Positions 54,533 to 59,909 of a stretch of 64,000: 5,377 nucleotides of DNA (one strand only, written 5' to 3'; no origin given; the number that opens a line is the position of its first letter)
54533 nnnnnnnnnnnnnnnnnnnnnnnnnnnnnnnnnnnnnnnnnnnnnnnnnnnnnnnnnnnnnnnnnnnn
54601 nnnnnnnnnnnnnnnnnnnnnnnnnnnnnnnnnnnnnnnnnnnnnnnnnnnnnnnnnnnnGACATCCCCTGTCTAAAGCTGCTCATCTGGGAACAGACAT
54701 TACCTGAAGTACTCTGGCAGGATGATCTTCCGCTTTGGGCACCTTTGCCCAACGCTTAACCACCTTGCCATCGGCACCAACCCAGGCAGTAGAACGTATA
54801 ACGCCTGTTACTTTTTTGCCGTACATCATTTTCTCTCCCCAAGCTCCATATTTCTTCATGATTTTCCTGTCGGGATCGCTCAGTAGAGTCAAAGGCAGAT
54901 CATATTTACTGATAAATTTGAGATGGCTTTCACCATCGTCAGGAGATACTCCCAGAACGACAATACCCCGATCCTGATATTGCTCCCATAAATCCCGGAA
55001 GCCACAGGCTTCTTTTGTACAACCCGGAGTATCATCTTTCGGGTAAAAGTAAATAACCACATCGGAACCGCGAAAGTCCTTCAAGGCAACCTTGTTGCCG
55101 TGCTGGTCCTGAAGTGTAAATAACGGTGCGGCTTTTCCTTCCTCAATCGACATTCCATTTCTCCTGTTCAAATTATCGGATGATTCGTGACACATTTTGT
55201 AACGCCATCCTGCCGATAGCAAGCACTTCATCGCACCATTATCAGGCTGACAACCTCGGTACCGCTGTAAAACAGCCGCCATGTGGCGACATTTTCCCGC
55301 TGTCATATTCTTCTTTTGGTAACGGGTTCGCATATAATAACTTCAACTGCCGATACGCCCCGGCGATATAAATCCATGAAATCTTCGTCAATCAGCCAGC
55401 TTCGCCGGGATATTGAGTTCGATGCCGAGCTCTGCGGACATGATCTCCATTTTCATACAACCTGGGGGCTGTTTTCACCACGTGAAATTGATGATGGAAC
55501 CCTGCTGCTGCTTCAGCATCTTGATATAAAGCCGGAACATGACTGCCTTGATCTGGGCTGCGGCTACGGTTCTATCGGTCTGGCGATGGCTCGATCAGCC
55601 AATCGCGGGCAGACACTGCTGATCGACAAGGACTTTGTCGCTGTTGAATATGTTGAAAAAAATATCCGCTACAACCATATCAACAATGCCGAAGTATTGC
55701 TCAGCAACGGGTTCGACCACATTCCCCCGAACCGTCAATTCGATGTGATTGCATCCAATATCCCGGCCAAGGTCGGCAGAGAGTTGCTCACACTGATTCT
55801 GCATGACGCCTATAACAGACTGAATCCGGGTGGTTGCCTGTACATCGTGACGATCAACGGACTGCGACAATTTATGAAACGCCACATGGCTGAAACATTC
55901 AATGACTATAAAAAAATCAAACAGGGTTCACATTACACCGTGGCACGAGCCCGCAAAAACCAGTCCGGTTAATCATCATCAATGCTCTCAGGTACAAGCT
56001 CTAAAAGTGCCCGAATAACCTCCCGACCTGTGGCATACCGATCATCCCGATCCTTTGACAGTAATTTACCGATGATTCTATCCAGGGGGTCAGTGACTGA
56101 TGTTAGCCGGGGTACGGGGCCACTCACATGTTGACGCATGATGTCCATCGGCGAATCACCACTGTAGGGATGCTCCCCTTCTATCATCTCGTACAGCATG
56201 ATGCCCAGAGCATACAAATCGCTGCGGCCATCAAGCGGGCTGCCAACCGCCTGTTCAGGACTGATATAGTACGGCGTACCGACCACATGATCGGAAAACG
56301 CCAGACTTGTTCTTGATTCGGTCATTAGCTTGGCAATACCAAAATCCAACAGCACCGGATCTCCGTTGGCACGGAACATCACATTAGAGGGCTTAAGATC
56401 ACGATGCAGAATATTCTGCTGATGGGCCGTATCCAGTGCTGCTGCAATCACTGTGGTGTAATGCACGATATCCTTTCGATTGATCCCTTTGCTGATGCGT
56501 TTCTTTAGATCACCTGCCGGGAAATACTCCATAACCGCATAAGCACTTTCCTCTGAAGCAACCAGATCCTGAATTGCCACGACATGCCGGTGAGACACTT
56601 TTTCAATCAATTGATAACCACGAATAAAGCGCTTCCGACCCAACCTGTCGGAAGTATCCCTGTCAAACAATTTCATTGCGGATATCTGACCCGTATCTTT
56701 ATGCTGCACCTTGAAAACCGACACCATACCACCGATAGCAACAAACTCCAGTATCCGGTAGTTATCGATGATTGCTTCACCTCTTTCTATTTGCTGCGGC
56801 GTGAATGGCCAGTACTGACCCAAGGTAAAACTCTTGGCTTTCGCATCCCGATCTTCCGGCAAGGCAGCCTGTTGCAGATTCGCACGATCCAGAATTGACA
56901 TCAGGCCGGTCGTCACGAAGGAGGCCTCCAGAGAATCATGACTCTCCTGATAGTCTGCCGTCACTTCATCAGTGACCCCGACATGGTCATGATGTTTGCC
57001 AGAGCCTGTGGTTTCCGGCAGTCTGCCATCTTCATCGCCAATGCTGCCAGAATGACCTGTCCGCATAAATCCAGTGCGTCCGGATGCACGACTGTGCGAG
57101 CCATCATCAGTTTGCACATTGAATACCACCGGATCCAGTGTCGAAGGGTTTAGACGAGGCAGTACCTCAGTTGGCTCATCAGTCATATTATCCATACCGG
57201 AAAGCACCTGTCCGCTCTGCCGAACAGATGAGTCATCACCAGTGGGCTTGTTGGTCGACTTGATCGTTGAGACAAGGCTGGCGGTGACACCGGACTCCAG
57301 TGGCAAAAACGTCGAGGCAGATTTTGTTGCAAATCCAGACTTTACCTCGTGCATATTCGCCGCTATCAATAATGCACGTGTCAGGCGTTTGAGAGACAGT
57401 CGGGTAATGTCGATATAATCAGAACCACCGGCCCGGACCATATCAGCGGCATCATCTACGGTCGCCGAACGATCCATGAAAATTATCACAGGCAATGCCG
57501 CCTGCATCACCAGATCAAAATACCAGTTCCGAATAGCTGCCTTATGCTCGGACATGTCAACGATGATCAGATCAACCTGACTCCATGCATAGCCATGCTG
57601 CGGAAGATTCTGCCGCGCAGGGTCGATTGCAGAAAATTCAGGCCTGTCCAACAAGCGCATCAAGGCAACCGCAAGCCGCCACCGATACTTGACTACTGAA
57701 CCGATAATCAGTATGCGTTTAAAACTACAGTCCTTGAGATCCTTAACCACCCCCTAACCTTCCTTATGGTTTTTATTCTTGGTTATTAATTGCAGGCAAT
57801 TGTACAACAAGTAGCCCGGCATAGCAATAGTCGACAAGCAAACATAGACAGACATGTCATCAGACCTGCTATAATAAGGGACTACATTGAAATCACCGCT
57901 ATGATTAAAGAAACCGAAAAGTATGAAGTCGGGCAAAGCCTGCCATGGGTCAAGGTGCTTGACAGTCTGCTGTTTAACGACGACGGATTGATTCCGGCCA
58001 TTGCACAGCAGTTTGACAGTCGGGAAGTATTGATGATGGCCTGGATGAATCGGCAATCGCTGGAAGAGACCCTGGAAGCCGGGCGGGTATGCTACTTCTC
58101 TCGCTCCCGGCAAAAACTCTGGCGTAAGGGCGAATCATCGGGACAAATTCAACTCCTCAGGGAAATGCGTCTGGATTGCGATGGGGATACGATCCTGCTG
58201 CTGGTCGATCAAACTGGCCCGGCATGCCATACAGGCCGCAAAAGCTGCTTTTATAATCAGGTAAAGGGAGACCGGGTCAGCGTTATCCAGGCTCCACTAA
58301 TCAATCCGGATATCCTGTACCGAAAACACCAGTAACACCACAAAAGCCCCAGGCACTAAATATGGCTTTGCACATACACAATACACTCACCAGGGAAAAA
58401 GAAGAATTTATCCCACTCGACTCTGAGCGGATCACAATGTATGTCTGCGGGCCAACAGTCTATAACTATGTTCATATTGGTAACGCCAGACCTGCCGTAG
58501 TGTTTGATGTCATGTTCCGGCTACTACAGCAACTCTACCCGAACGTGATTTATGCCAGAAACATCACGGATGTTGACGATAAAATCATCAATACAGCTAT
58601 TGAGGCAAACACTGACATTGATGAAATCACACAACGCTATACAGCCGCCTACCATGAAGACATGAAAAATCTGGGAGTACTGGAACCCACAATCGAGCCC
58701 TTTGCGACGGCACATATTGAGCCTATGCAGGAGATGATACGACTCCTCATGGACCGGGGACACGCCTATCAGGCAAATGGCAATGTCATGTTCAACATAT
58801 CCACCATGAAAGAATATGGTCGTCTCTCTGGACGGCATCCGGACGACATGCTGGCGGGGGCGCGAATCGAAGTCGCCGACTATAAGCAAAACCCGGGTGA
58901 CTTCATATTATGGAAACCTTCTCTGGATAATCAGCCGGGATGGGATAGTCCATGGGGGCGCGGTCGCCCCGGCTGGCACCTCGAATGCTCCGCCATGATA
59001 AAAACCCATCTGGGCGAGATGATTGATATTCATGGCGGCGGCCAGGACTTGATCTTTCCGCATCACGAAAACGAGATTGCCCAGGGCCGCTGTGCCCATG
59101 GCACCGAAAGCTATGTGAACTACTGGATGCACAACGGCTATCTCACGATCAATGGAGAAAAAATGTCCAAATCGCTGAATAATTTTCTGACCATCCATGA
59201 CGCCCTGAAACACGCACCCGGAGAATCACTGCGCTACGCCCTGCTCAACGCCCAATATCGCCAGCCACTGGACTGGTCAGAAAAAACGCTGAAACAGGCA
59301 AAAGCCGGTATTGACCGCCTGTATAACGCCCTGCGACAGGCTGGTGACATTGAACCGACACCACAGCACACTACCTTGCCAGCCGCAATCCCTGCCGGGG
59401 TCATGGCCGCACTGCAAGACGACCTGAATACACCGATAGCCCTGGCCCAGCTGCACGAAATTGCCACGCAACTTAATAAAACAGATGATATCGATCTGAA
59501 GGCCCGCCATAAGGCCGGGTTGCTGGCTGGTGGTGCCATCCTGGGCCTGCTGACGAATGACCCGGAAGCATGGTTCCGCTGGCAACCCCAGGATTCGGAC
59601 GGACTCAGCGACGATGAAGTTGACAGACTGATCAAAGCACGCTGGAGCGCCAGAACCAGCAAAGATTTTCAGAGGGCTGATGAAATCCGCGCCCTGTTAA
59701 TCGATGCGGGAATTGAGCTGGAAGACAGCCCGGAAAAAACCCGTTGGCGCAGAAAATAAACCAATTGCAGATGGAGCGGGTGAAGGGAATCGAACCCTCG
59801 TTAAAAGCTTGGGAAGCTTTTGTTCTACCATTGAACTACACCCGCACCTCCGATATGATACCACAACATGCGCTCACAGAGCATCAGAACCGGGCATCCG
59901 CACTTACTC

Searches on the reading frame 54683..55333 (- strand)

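Call 84: search_protein_families(library=pfam, proteins=[window:54683-55333:-], max_evalue=0.00001)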
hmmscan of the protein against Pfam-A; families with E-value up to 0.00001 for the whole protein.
window:54683-55333:- (216 aa): 2 families
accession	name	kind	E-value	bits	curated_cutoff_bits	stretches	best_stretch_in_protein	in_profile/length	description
PF00578.27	AhpC-TSA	-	5.5e-39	133.4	26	1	66-193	2-123/124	AhpC/TSA family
PF08534.16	Redoxin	-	2.7e-23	82.8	26.6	1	65-200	2-137/148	Redoxin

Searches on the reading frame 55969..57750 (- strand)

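Call 84: search_protein_families(library=pfam, proteins=[window:55969-57750:-], max_evalue=0.00001)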
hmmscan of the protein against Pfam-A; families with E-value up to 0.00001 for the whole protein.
window:55969-57750:- (593 aa): 3 families
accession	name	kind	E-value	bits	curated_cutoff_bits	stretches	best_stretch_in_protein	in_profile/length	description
PF00069.31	Pkinase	-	2e-47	162.2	31.7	1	334-573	4-253/263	Protein kinase domain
PF07714.23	PK_Tyr_Ser-Thr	-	3.8e-27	95.7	23.1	1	349-571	23-248/258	Protein tyrosine and serine/threonine kinase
PF03109.22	ABC1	-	3.2e-06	26.9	22.9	1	404-479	144-220/244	ABC1 atypical kinase-like domain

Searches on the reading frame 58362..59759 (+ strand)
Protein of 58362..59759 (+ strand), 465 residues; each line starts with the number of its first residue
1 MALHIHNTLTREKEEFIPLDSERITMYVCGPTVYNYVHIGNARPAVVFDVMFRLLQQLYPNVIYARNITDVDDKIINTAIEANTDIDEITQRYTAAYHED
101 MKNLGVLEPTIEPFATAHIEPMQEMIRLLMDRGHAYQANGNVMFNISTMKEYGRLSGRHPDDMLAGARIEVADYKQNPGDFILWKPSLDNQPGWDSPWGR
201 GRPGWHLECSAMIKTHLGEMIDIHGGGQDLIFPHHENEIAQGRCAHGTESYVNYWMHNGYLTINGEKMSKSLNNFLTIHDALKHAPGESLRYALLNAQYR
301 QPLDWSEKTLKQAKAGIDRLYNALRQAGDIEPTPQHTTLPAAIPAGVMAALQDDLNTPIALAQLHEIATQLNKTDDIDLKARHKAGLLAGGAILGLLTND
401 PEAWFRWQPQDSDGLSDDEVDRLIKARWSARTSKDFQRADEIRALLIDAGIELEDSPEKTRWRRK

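Call 84: search_protein_families(library=pfam, proteins=[window:58362-59759:+], max_evalue=0.00001)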
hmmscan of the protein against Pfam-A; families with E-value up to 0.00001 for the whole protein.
window:58362-59759:+ (465 aa): 4 families
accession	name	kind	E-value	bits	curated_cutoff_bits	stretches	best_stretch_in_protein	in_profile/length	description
PF01406.26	tRNA-synt_1e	-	3.1e-123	411.4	27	1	17-314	3-300/301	tRNA synthetases class I (C) catalytic domain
PF09334.17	tRNA-synt_1g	-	1.8e-13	50.5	20.1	1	255-298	315-358/391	tRNA synthetases class I (M)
PF09190.17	DALR_2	-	5e-10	40.2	22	1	347-397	2-56/57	DALR domain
PF00133.28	tRNA-synt_1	-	7.4e-06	25.4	22.7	0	222-305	330-413/414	tRNA synthetases class I (I, L, M and V)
